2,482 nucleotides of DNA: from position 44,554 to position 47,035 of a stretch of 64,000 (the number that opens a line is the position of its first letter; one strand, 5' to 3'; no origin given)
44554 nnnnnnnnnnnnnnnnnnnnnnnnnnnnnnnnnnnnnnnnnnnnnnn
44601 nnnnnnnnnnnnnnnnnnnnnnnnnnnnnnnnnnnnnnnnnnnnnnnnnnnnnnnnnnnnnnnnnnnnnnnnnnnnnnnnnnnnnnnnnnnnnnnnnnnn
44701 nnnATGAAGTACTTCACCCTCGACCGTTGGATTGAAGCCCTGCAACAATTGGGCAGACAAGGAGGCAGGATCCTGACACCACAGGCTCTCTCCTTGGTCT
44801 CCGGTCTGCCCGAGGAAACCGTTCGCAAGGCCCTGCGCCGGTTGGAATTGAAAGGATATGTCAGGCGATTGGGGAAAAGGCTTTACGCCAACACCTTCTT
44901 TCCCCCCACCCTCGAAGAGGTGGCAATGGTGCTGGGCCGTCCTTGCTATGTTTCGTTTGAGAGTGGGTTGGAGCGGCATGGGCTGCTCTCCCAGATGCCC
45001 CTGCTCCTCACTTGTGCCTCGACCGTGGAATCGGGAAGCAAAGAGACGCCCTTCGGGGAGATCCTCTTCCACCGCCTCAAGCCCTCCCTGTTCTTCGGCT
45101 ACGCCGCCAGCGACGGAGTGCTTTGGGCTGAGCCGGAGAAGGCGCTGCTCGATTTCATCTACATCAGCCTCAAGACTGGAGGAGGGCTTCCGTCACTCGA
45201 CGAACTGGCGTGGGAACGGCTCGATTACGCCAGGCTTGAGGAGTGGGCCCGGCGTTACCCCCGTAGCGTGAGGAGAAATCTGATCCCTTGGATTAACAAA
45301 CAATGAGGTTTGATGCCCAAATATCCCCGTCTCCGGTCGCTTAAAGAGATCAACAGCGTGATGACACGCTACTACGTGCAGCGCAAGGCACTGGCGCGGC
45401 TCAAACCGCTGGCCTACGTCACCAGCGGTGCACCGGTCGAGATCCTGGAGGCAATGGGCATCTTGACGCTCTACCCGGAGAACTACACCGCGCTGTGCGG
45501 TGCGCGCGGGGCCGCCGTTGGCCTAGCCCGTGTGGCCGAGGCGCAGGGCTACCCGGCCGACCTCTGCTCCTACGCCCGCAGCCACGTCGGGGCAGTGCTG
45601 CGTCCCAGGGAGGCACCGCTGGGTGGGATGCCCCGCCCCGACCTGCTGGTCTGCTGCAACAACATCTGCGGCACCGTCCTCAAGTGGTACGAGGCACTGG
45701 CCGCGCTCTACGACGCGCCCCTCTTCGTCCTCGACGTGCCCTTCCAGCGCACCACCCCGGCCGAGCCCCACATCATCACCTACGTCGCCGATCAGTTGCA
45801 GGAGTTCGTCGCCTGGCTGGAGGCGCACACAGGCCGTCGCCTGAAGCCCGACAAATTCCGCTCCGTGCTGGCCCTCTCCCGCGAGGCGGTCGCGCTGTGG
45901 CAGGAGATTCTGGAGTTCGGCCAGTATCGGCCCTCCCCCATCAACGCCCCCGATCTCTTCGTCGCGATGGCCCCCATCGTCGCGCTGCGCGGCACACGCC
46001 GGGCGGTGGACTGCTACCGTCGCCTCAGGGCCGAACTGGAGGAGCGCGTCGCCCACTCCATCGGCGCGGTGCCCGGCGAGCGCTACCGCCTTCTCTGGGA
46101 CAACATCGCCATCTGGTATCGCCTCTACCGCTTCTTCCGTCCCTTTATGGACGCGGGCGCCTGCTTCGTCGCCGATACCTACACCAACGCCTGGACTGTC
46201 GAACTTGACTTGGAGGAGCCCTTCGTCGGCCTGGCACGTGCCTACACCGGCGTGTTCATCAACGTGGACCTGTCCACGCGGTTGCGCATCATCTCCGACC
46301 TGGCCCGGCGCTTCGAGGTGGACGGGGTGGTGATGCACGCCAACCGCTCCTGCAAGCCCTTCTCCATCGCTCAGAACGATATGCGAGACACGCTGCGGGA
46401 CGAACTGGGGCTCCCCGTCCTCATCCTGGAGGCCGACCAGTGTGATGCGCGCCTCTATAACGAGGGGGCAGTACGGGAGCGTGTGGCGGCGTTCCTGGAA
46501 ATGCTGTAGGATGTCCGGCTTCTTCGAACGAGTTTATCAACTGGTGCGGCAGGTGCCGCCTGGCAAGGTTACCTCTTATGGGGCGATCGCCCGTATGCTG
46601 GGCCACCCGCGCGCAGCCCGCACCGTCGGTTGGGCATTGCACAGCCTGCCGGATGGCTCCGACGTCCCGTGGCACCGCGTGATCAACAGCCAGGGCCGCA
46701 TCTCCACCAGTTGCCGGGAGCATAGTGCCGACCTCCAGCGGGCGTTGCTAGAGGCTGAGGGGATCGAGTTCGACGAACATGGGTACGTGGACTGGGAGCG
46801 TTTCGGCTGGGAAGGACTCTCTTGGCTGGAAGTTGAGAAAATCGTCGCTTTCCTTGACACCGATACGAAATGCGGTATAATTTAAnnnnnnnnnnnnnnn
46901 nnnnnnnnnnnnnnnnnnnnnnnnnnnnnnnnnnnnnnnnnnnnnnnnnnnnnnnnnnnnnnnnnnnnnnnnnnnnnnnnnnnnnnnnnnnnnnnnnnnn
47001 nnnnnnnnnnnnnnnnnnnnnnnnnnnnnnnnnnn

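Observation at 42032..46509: AbiEii/AbiEi module in reversed gene order embedded inside a 2-hydroxyacyl-CoA dehydratase-like operon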

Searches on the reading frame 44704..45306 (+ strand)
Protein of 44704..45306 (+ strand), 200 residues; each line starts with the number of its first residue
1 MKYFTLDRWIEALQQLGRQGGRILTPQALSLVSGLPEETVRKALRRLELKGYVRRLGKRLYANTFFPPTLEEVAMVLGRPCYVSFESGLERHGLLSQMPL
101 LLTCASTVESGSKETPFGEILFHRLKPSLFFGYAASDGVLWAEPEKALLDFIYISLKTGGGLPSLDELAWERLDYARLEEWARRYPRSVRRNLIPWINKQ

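Call 3: search_protein_families(library=pfam, proteins=[window:44704-45306:+], max_evalue=0.01)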
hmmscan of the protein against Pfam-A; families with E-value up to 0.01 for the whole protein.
window:44704-45306:+ (200 aa): 8 families
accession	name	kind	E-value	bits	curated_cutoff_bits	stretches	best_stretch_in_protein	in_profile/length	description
PF12802.13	MarR_2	-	7.5e-06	26.5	27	1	8-55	6-52/61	MarR family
PF09339.16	HTH_IclR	-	0.00033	20.8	22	1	5-56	1-51/52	IclR helix-turn-helix domain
PF01978.25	TrmB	-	0.0004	20.6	25.6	1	25-59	24-58/68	Sugar-specific transcriptional regulator TrmB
PF13338.12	AbiEi_4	-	0.0026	18.3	25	1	12-63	2-48/49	Transcriptional regulator, AbiEi antitoxin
PF13412.12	HTH_24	-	0.0026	17.8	21.9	1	24-54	18-48/48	Winged helix-turn-helix DNA-binding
PF00392.27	GntR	-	0.0043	17.1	27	0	37-58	38-59/64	Bacterial regulatory proteins, gntR family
PF13545.12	HTH_Crp_2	-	0.0048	17.3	27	0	11-59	5-58/70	Crp-like helix-turn-helix domain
PF01726.22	LexA_DNA_bind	-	0.0078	16.4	23.7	0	38-56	41-59/65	LexA DNA binding domain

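Call 4: search_protein_families(library=padloc, proteins=[window:44704-45306:+], max_evalue=0.01)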
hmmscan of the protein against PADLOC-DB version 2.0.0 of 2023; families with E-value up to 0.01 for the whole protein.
window:44704-45306:+ (200 aa): 11 families
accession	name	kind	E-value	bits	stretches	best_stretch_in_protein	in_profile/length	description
PDLC02241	AbiEi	-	2e-27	94.3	1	31-186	19-183/199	AbiEi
PDLC02272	AbiEi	-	1.1e-19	69.1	1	40-155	29-149/200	AbiEi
PDLC02232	AbiEi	-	4.8e-17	60.4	1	7-126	4-130/177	AbiEi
PDLC02267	AbiEi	-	2.2e-15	54.8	1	10-185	7-185/252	AbiEi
PDLC02230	AbiEi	-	1.8e-12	45.4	1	40-157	19-140/192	AbiEi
PDLC02255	AbiEi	-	2.7e-10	38.1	1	23-155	15-148/186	AbiEi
PDLC02273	AbiEi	-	1.5e-06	26.4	1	122-192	128-200/205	AbiEi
PDLC02276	AbiEi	-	2.9e-06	25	1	37-152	30-157/270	AbiEi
PDLC02240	AbiEi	-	0.00066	17.3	1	56-167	57-174/216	AbiEi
PDLC02226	AbiEi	-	0.0009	17.1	1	20-66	16-59/202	AbiEi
PDLC02225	AbiEi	-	0.0045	14.7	1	41-130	32-118/198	AbiEi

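Call 36: search_protein_families(library=ncbifam, proteins=[window:44704-45306:+], max_evalue=0.001)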
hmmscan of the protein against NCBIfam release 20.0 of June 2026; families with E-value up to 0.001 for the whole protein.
window:44704-45306:+ (200 aa): 1 family
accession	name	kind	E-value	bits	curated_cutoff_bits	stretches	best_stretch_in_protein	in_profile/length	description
NF047376.1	TAA_AbiEi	equivalog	6.4e-16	58.5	150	1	7-124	4-129/172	type IV toxin-antitoxin system AbiEi family antitoxin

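Call 38: search_solved_structures(query=window:44704-45306:+, max_evalue=1, show_alignments=1)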
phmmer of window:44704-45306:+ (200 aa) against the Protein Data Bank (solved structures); distinct sequences matched with E-value up to 1: 4.
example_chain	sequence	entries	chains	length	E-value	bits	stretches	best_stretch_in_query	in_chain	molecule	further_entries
6wlg_A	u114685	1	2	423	0.17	15.1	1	29-101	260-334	Integrator complex subunit 3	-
7bv7_A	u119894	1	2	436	0.18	15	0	29-101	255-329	Integrator complex subunit 3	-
8hpp_A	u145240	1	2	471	0.22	14.7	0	29-101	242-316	Integrator complex subunit 3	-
8b9z_Q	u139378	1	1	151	0.99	12.6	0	11-48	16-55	NADH dehydrogenase [ubiquinone] iron-sulfur protein 4, mitochondrial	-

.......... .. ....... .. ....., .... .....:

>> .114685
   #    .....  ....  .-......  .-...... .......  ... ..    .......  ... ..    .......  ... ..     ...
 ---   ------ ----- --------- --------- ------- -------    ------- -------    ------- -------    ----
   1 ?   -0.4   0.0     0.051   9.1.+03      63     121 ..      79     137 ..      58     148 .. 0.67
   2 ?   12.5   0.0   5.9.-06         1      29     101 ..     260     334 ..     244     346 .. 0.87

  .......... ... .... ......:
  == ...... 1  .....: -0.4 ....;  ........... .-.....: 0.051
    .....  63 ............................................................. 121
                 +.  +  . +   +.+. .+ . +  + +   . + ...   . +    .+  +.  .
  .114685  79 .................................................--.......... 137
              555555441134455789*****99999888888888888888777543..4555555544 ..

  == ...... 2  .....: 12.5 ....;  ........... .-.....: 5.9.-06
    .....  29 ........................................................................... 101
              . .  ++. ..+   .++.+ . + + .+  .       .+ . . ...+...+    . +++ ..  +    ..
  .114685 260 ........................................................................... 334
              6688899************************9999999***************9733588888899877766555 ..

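Call 57: find_homologous_proteins(query=window:44704-45306:+)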
Query window:44704-45306:+ (200 aa): 89 proteins with E <= 0.001 among 488 candidates.
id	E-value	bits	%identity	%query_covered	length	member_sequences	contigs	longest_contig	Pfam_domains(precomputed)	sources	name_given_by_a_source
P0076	2.7e-125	434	98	100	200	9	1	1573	PF12802.14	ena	-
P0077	1.5e-107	376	83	100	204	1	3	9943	-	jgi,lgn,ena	-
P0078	5.8e-106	371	84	100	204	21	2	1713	-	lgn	-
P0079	5.4e-105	368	82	100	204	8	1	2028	-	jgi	jgi:predicted transcriptional regulator of viral defense system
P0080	1.6e-104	366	80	100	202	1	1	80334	-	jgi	-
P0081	1.9e-104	366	83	100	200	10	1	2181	-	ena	-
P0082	5.0e-104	365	81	100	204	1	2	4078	-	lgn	-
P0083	2.2e-102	359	78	100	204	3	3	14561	-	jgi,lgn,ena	-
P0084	2.7e-102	359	79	99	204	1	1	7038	-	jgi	-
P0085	1.0e-99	351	78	99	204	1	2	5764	-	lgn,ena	-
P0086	4.7e-99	348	78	99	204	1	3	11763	-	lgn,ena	-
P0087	2.7e-98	346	77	100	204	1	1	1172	-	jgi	jgi:predicted transcriptional regulator of viral defense system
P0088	4.4e-98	345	77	99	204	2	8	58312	-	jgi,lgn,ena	jgi:predicted transcriptional regulator of viral defense system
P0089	4.5e-97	342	77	99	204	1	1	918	-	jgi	jgi:predicted transcriptional regulator of viral defense system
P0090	1.7e-95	337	75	99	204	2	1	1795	-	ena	-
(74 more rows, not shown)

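Call 64: predict_structure(alignment_id=A3)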
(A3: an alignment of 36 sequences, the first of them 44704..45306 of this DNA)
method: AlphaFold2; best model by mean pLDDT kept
length: 200 residues; sequences in the alignment: 36
mean_pLDDT: 93.6   pTM: 0.86
mean pLDDT of the five models: 93.6, 93.4, 93.4, 93.1, 92.8
residues with pLDDT >= 90: 168; 70-90: 30; 50-70: 2; < 50: 0
segments of 3 or more residues with pLDDT < 50: none
pLDDT, mean of each block of 10 residues (from residue 1): 86 94 94 93 95 95 97 94 97 90 95 96 96 95 98 92 87 95 96 86
secondary structure, 60 per line:
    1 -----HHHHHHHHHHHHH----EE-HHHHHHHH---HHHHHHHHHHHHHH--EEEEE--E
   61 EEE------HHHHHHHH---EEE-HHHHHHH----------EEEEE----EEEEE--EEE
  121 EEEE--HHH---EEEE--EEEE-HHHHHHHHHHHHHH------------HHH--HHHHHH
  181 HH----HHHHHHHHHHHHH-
elements in order: H6-18 H26-33 H37-50 E53-57 E60-63 H70-77 E81-83 H85-91 E102-106 E111-115 E118-124 E133-136 E139-142 H144-157 H175-182 H187-199

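Call 67: fold_search(model_id=the predicted structure, library=pdb)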
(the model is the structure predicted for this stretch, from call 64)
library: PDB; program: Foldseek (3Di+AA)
matches with E <= 10: 1568; with E <= 0.001: 3
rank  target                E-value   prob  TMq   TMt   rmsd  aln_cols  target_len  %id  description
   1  6y8q_A                6.0e-06  1.00  0.48  0.49   6.3       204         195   16  AbiEi antitoxin from Streptococcus agalactiae (released 2020-12-16)
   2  6y8q_D                5.0e-05  1.00  0.47  0.51   6.1       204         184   15  AbiEi antitoxin from Streptococcus agalactiae (released 2020-12-16)
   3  1zel_A                1.9e-04  1.00  0.57  0.41   5.7       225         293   16  Crystal structure of RV2827C protein from Mycobacterium tuberculosis (released 2006-05-02)
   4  1zel_B                2.7e-03  1.00  0.55  0.40   5.8       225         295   16  Crystal structure of RV2827C protein from Mycobacterium tuberculosis (released 2006-05-02)
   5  9kkf_SZ               2.4e-02  1.00  0.26  0.62   3.0        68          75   18  Structure of the human 40S ribosome complexed with HCV IRES and eIF3 (released 2025-12-03)
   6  8r57_Z                3.3e-02  1.00  0.26  0.66   2.5        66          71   17  CryoEM structure of wheat 40S ribosomal subunit, head domain (released 2023-12-27)
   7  9fhl_c                4.2e-02  1.00  0.26  0.44   2.5        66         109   24  High-resolution cryo-EM structure of Saccharolobus solfataricus 30S ribosomal subunit bound to mRNA and initiator tRNA (released 2025-01-15)
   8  4uje_BZ               5.8e-02  1.00  0.26  0.60   3.1        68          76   18  Regulation of the mammalian elongation cycle by 40S subunit rolling: a eukaryotic-specific ribosome rearrangement (released 2014-07-16)
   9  7oyc_Z2               6.1e-02  1.00  0.26  0.67   3.0        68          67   18  Cryo-EM structure of the Xenopus egg 80S ribosome (released 2022-07-20)
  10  8auv_I                6.5e-02  1.00  0.26  0.62   2.8        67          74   22  Cryo-EM structure of the plant 40S subunit (released 2023-06-07)
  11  8ut0_AA               7.0e-02  1.00  0.26  0.51   2.7        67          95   18  Eukaryotic 80S ribosome with Reh1, eIF5A and A/P site tRNA (released 2024-11-06)
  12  7qiy_P                7.0e-02  0.99  0.26  0.59   2.8        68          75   22  Specific features and methylation sites of a plant ribosome. 40S head ribosomal subunit. (released 2022-06-15)
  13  8gbc_MODEL_1_A        7.0e-02  0.99  0.27  0.74   2.4        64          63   23  Homo sapiens Zalpha mutant - N173S (released 2023-03-22)
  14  9c3h_Sc               7.9e-02  0.99  0.26  0.57   2.9        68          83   18  Structure of the CNOT3-bound human 80S ribosome with tRNA-ARG in the P-site. (released 2024-12-04)
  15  5y6i_B                7.9e-02  0.20  0.22  0.19  13.8       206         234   16  Crystal structure of Pseudomonas aeruginosa HmgR (released 2018-08-15)
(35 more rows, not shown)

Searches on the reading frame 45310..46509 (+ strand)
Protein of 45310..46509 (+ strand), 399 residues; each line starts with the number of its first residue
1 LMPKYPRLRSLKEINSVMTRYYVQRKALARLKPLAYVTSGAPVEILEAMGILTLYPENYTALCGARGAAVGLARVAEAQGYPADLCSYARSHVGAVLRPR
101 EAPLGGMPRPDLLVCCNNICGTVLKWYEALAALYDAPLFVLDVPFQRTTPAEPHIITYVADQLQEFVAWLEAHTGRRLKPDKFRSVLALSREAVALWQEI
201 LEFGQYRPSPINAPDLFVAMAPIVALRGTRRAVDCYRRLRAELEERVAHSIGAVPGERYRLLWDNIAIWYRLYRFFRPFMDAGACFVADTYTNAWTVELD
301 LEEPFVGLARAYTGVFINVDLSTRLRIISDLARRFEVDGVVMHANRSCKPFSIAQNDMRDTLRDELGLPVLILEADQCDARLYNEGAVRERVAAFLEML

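Call 3: search_protein_families(library=pfam, proteins=[window:45310-46509:+], max_evalue=0.01)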
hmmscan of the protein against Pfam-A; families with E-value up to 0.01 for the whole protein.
window:45310-46509:+ (399 aa): 1 family
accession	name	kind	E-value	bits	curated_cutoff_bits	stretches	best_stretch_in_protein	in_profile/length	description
PF06050.19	HGD-D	-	7.4e-83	279.4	28.4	1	39-399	2-342/342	2-hydroxyglutaryl-CoA dehydratase, D-component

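Call 10: find_encoding_contigs(protein=window:45310-46509:+, flank=10000, max_places=6)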
Protein window:45310-46509:+ (399 aa): no gene with exactly this product is on record in the collection.

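Call 11: find_encoding_contigs(protein=window:45313-46509:+, flank=10000, max_places=6)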
Protein window:45313-46509:+ (398 aa): no gene with exactly this product is on record in the collection.

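Call 12: find_related_loci(query=window:45313-46509:+, collection=genome_contigs, flank=10000)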
Query window:45313-46509:+ (398 aa) in genome_contigs; peptide patterns used: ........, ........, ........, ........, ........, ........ (x = any residue, [..] = any of these).
490 stretches matched a pattern; 439 encode a relative of the query (tblastn E <= 1e-3); the best 80 are kept; 79 distinct loci.
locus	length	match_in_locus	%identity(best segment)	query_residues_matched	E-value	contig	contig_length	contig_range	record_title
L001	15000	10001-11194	90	1-398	0e+0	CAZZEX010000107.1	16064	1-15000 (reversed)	MAG TPA_asm: uncultured Anaerolineales bacterium isolate SRP214966_co5_324 genome assembly, contig: NODE_3108_length_160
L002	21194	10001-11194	88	1-398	0e+0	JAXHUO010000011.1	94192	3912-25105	MAG: Chloroflexota bacterium isolate MAG53_tar_biofilm MAG53_11, whole genome shotgun sequence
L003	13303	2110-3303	87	1-398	0e+0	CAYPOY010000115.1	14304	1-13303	MAG TPA_asm: uncultured Anaerolineales bacterium isolate SRP214966_co5_314 genome assembly, contig: NODE_3771_length_143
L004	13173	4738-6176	85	1-398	0e+0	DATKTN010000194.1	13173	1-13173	MAG TPA_asm: Anaerolineae bacterium isolate SMAG_U14082 k141_71483, whole genome shotgun sequence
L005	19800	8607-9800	85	1-398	0e+0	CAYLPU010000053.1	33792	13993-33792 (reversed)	MAG TPA_asm: uncultured Anaerolineales bacterium isolate binchicken_co243_290 genome assembly, contig: NODE_838_length_3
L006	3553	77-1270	83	1-398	0e+0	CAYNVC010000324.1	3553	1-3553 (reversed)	MAG TPA_asm: uncultured Anaerolineales bacterium isolate binchicken_co67_58 genome assembly, contig: NODE_35612_length_3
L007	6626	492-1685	81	1-398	0e+0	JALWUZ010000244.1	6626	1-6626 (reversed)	MAG: Anaerolineae bacterium isolate T2_maxbin2_scaf2bin.042 T2_NODE_20318_length_6626_cov_2.301123, whole genome shotgun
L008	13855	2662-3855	80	1-398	0e+0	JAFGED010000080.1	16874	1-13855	MAG: Anaerolineae bacterium isolate Zod_Metabat.1210 k87_861569, whole genome shotgun sequence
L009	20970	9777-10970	81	1-398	0e+0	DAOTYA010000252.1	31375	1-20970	MAG TPA_asm: Anaerolineae bacterium isolate H23_299 k115_217352, whole genome shotgun sequence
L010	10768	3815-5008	80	1-398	0e+0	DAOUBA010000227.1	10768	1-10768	MAG TPA_asm: Anaerolineae bacterium isolate H67_700 k125_471477, whole genome shotgun sequence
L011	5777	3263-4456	79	1-398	0e+0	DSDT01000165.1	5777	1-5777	MAG TPA_asm: Chloroflexota bacterium isolate SpSt-1225 Ga0129302_1009105, whole genome shotgun sequence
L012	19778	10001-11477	80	1-398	0e+0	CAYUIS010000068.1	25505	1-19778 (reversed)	MAG TPA_asm: uncultured Anaerolineales bacterium isolate SRP214966_co2_450 genome assembly, contig: NODE_2458_length_255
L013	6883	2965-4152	78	3-398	0e+0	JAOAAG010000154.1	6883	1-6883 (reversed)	MAG: Anaerolineae bacterium isolate SKW140 k141_970722, whole genome shotgun sequence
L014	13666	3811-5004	78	1-398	0e+0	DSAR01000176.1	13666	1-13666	MAG TPA_asm: Chloroflexota bacterium isolate SpSt-1153 Ga0129302_1002331, whole genome shotgun sequence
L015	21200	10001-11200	70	1-398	0e+0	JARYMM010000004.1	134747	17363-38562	MAG: Anaerolineae bacterium isolate A05DMB-I-32 NODE_4_length_134747_cov_6.923324, whole genome shotgun sequence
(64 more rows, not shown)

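Call 36: search_protein_families(library=ncbifam, proteins=[window:45313-46509:+], max_evalue=0.001)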
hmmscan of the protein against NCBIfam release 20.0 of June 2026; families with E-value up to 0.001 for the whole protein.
window:45313-46509:+ (398 aa): 5 families
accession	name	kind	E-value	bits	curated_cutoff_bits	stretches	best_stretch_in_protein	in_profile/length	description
NF052455.1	HyiscapDhHadB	equivalog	1.9e-79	267.2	750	1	9-397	4-393/398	(R)-2-hydroxyisocaproyl-CoA dehydratase subunit alpha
TIGR02260.1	benz_CoA_red_B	equivalog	1.3e-43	149.2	486.55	1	38-397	38-412/413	benzoyl-CoA reductase subunit B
TIGR03191.1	benz_CoA_bzdO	equivalog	5e-34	118.3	448.6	2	64-293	67-294/430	benzoyl-CoA reductase, bzd-type, subunit O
NF040772.1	double_cubane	equivalog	1.9e-24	86.4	350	1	40-398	30-372/372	double-cubane-cluster-containing anaerobic reductase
TIGR03190.1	benz_CoA_bzdN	equivalog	0.00011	21.1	453.8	0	321-398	299-371/377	benzoyl-CoA reductase, bzd-type, subunit N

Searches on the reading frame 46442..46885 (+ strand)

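Call 3: search_protein_families(library=pfam, proteins=[window:46442-46885:+], max_evalue=0.01)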
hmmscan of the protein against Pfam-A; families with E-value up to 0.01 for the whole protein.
window:46442-46885:+ (147 aa): 1 family
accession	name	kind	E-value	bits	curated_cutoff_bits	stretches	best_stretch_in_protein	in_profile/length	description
PF01035.26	DNA_binding_1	-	3.5e-29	100.9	27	1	27-108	2-81/81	6-O-methylguanine DNA methyltransferase, DNA binding domain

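Call 36: search_protein_families(library=ncbifam, proteins=[window:46514-46885:+], max_evalue=0.001)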
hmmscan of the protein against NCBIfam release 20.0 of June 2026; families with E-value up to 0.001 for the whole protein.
window:46514-46885:+ (123 aa): 5 families
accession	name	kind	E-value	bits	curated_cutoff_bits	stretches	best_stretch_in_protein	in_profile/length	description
TIGR00589.1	ogt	superfamily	5.7e-14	51.9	46.4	1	3-82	3-80/80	methylated-DNA--[protein]-cysteine S-methyltransferase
NF007626.0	PRK10286.1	equivalog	1.3e-10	41.6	192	1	3-64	89-150/171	methylated-DNA--[protein]-cysteine S-methyltransferase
NF011964.0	PRK15435.1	equivalog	3e-08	33.1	345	1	3-65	271-333/354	bifunctional DNA-binding transcriptional regulator/O6-methylguanine-DNA methyltransferase Ada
NF003022.0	PRK03887.1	equivalog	1.4e-07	31.5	164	1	3-85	93-171/175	methylated-DNA--protein-cysteine methyltransferase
NF041132.1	DNA_protcyst_Mta_Thcoc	equivalog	1.6e-07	31.3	250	1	3-83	93-169/169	methylated-DNA--protein-cysteine methyltransferase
